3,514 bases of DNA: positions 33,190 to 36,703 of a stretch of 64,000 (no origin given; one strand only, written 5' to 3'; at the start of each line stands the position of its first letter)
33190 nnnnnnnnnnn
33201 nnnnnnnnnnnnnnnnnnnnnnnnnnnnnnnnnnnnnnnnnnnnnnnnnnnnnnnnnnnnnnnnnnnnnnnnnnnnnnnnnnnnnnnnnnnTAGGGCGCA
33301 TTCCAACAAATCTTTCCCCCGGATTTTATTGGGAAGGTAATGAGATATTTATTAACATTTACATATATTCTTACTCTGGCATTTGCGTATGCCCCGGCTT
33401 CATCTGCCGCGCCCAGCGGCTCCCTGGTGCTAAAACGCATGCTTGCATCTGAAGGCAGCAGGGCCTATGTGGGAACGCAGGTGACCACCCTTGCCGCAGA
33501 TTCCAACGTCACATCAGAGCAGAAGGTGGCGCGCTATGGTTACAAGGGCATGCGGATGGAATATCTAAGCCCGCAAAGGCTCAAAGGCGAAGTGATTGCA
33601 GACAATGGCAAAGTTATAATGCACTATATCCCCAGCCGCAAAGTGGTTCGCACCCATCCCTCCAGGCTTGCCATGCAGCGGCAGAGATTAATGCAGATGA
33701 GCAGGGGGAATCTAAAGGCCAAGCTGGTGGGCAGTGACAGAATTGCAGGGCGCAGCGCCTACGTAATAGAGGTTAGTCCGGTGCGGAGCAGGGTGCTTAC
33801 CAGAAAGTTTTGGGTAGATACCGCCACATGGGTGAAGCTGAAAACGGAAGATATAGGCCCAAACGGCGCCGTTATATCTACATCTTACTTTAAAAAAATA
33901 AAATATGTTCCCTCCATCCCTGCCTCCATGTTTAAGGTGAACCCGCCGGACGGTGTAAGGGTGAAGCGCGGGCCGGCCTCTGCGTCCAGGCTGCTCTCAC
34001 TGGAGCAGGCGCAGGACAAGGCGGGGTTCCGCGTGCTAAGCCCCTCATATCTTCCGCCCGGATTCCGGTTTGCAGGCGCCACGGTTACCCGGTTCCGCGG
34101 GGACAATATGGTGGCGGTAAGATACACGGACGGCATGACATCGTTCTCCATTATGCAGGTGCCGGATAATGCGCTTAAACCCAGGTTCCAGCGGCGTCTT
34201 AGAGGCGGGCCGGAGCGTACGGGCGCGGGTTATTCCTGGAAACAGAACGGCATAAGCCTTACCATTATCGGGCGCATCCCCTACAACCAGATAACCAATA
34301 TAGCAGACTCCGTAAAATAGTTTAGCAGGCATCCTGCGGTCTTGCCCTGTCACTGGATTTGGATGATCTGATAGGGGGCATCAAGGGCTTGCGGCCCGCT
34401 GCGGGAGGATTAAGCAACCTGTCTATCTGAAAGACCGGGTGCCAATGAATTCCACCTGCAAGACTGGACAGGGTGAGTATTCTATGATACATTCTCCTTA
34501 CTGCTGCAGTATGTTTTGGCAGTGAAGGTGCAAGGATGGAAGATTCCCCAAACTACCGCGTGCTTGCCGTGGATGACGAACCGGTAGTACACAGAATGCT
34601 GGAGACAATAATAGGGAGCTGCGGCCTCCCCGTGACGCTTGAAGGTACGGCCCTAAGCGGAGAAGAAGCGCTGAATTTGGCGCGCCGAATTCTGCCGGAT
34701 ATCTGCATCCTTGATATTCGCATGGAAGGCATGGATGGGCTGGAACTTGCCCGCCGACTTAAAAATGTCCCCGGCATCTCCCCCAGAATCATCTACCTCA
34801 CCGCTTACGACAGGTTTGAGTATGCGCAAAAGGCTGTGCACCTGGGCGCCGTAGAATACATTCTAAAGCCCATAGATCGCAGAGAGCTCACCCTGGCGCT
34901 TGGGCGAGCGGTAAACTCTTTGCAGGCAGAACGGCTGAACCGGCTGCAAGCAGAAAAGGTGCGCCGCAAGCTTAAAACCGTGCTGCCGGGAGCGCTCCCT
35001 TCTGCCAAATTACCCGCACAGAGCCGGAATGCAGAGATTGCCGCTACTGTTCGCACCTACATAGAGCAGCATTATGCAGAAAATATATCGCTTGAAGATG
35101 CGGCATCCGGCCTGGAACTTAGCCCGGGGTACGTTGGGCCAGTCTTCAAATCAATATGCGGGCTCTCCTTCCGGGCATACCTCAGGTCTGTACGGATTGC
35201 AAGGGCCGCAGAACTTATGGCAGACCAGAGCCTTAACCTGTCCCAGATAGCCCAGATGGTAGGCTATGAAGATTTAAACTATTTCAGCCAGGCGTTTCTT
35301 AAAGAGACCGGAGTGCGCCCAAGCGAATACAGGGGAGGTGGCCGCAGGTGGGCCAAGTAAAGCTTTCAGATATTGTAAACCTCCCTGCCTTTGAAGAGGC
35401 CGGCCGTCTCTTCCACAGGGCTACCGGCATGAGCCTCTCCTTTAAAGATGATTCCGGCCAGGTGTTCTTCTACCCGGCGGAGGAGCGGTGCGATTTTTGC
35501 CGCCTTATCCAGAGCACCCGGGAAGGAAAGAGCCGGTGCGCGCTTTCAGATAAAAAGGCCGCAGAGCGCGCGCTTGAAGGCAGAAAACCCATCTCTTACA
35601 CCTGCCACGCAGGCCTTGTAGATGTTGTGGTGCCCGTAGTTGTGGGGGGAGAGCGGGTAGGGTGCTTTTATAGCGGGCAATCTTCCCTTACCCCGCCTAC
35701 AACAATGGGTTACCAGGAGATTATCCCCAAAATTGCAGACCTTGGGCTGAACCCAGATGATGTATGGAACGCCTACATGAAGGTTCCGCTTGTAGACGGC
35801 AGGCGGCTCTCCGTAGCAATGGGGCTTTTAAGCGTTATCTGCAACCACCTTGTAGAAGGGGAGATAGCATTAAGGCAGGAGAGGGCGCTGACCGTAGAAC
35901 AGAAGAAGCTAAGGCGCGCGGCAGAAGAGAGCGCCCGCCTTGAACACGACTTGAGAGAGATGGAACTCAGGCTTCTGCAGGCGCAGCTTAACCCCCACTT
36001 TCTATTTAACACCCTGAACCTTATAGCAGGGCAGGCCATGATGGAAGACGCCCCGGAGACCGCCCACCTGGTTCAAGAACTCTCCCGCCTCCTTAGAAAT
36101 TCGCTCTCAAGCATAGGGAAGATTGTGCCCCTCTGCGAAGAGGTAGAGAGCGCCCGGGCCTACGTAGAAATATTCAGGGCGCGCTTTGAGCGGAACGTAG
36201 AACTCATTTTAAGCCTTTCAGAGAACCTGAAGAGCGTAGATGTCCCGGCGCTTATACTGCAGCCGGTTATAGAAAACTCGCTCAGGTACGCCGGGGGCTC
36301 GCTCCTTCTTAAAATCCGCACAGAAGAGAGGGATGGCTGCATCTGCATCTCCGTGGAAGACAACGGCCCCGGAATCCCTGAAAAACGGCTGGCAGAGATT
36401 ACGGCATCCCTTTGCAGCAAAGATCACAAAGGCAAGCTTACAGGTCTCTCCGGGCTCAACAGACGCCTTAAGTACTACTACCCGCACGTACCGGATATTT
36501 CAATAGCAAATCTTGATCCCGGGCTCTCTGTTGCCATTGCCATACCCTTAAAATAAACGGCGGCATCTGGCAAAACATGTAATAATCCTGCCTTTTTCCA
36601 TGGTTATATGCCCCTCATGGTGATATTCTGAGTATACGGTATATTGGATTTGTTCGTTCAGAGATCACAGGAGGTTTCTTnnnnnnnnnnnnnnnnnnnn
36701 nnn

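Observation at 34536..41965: Two-component-controlled keto/amino-sugar or aminocyclitol tailoring operon (DegT - cyclase - AAC(3)::TIM-barrel - creatininase-like - Gfo/Idh/MocA)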

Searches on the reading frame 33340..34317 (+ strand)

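Call 16: search_protein_families(library=pfam, proteins=[window:33340-34317:+], max_evalue=0.001)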
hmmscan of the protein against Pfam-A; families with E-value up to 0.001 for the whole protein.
window:33340-34317:+ (326 aa): 4 families
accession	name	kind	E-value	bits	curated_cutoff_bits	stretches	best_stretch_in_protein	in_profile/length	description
PF03888.20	MucB_RseB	-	6.7e-09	36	22.3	1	30-198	5-174/178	MucB/RseB N-terminal domain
PF17188.9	MucB_RseB_C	-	7.3e-07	29.7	30.1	1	236-326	10-97/97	MucB/RseB C-terminal domain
PF17131.11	LolA_like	-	9e-06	25.9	30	1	75-190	9-139/184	Outer membrane lipoprotein-sorting protein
PF14285.11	DUF4367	-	0.00067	20.5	22.1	0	298-325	83-110/110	Domain of unknown function (DUF4367)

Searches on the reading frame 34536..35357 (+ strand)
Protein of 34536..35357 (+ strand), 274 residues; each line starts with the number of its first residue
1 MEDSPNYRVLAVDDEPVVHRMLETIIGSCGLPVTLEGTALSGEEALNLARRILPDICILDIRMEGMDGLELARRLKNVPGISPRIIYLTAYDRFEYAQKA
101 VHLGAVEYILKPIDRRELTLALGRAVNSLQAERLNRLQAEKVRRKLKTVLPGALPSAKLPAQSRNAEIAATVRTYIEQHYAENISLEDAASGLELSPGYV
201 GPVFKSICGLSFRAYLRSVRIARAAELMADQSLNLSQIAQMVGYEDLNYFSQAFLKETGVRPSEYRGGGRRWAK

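Call 6: search_protein_families(library=pfam, proteins=[window:34536-35357:+], max_evalue=0.01)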
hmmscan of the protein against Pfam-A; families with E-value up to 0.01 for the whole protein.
window:34536-35357:+ (274 aa): 3 families
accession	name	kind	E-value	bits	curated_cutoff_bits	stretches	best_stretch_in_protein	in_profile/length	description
PF00072.30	Response_reg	-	4.1e-24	85.3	30.2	1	9-121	1-109/111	Response regulator receiver domain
PF12833.13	HTH_18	-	1.5e-19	70.5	33.6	1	191-266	3-78/80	Helix-turn-helix domain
PF00165.29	HTH_AraC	-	2.1e-15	56.8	26.6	2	229-266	2-41/42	Bacterial regulatory helix-turn-helix proteins, AraC family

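Call 7: search_protein_families(library=ncbifam, proteins=[window:34536-35357:+], max_evalue=0.01)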
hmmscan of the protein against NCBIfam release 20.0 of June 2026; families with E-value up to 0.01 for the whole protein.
window:34536-35357:+ (274 aa): 127 families (the best 25 are shown)
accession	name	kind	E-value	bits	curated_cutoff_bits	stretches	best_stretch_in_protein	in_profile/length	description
NF008469.0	PRK11361.1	equivalog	6.5e-22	77.8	714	1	6-132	4-128/461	acetoacetate metabolism transcriptional regulator AtoC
NF047788.1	TransRegPocR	equivalog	3.4e-18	65.9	500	1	162-266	185-288/296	transcriptional regulator PocR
NF008677.0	PRK11697.1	equivalog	1e-17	64.3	246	1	8-139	3-129/238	two-component system response regulator BtsR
NF007860.0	PRK10572.1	equivalog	2.8e-17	62.5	208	1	171-267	187-283/292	arabinose operon transcriptional regulator AraC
NF047455.1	TF_Staph_AryK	equivalog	5.6e-17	61.3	850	1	161-267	151-257/759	transcriptional regulator AryK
NF007935.0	PRK10651.1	equivalog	1.8e-16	60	250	1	6-145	6-145/216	two-component system response regulator NarL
TIGR02875.1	spore_0_A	equivalog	2.2e-16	59.9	200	1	8-128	4-124/262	sporulation transcription factor Spo0A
NF049932.1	TranspRegBtr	equivalog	1.9e-15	56.4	900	1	135-266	133-263/531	bacillibactin transport transcriptional regulator Btr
NF006900.1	PRK09390.1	equivalog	2.3e-15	56.7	255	1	7-149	5-143/203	response regulator FixJ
NF011695.0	PRK15115.1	equivalog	5.6e-15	55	763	1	8-163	8-157/445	two-component system response regulator GlrR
TIGR01818.1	ntrC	equivalog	8.6e-15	54.5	558.6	1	9-145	1-133/463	nitrogen regulation protein NR(I)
NF045944.1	ResRegRpaBCyano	equivalog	1e-14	54.5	330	1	10-127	1-113/229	response regulator transcription factor RpaB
NF052445.1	RespRegMctR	equivalog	1.6e-14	53.8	300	1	8-122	3-115/205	two-component system response regulator MctR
NF053854.1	RespRegPhoBBctds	equivalog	3.8e-14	52.6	270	1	9-124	1-113/225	two-component system response regulator PhoB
NF045505.1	RR_RssB_Pseudo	equivalog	6.5e-14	51.8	700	1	5-148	4-140/394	two-component system response regulator RssB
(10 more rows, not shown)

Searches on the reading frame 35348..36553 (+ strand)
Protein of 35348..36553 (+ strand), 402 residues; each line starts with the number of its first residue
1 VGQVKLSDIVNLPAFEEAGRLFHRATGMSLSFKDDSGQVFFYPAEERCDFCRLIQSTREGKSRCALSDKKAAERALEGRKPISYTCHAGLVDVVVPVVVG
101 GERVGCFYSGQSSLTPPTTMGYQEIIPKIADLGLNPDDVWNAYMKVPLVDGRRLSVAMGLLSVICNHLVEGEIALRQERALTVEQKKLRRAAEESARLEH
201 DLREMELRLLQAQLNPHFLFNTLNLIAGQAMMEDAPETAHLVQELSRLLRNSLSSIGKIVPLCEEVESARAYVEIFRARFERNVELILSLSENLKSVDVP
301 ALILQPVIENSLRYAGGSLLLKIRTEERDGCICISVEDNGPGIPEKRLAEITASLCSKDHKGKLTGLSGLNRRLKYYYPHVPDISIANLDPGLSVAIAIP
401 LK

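Call 6: search_protein_families(library=pfam, proteins=[window:35348-36553:+], max_evalue=0.01)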
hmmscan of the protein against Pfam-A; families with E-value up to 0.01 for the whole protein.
window:35348-36553:+ (402 aa): 3 families
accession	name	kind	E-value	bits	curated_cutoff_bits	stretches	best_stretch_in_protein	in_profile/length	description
PF10114.15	PocR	-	3.3e-35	121.7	23.9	1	8-171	1-160/162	Sensory domain found in PocR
PF06580.19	His_kinase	-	2e-23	82.8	25.2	1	205-283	1-80/81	Histidine kinase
PF02518.31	HATPase_c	-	9.1e-09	36.2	26.4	1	302-370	8-80/111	Histidine kinase-, DNA gyrase B-, and HSP90-like ATPase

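Call 7: search_protein_families(library=ncbifam, proteins=[window:35348-36553:+], max_evalue=0.01)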
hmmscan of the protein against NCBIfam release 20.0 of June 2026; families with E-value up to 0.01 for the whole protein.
window:35348-36553:+ (402 aa): 27 families (the best 25 are shown)
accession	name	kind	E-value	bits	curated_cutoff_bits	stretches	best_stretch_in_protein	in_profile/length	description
NF047788.1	TransRegPocR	equivalog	4.8e-18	65.4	500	1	48-206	42-199/296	transcriptional regulator PocR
NF012163.2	BaeS_SmeS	equivalog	2.4e-07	30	500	1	229-357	278-410/457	sensor histidine kinase efflux regulator BaeS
NF008025.0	PRK10755.1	equivalog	3.5e-07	29.2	314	1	273-371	223-324/362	two-component system sensor histidine kinase PmrB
TIGR01386.1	cztS_silS_copS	subfamily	4.4e-07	29.2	292.55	1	305-350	359-404/457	heavy metal sensor histidine kinase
TIGR02966.1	phoR_proteo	equivalog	4.7e-06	25.8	334.2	1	230-352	156-282/333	phosphate regulon sensor histidine kinase PhoR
NF007004.0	PRK09467.1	equivalog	8.4e-06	24.8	415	1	285-359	316-392/440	two-component system sensor histidine kinase EnvZ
NF007793.0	PRK10490.1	equivalog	1.1e-05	23.6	1123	1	178-356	652-835/895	two-component system sensor histidine kinase KdpD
NF007837.0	PRK10549.1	equivalog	1.5e-05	23.9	603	1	269-355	318-408/466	envelope stress sensor histidine kinase BaeS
NF012226.0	AdeS_HK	equivalog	2e-05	23.9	500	1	268-354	215-303/353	two-component sensor histidine kinase AdeS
NF045900.1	HisKinCpxALeg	equivalog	2.5e-05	23.2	800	1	306-399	350-449/451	two-component system sensor histidine kinase CpxA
NF041832.1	near_NosP_CTERM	subfamily_domain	6.2e-05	22.2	400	1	302-352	123-172/370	NahK/ErcS family hybrid sensor histidine kinase/response regulator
NF008312.0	PRK11100.1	equivalog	8.3e-05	21.6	356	1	303-399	373-472/477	two-component system sensor histidine kinase CreC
NF007898.0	PRK10604.1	equivalog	0.0001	21.6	478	1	280-355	298-373/433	two-component system sensor histidine kinase RstB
NF053867.1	SprKinKinDBac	equivalog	0.00017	20.2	775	1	311-401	409-497/500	sporulation kinase KinD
NF033092.0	HK_WalK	equivalog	0.0004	19.1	725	1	303-351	492-540/594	cell wall metabolism sensor histidine kinase WalK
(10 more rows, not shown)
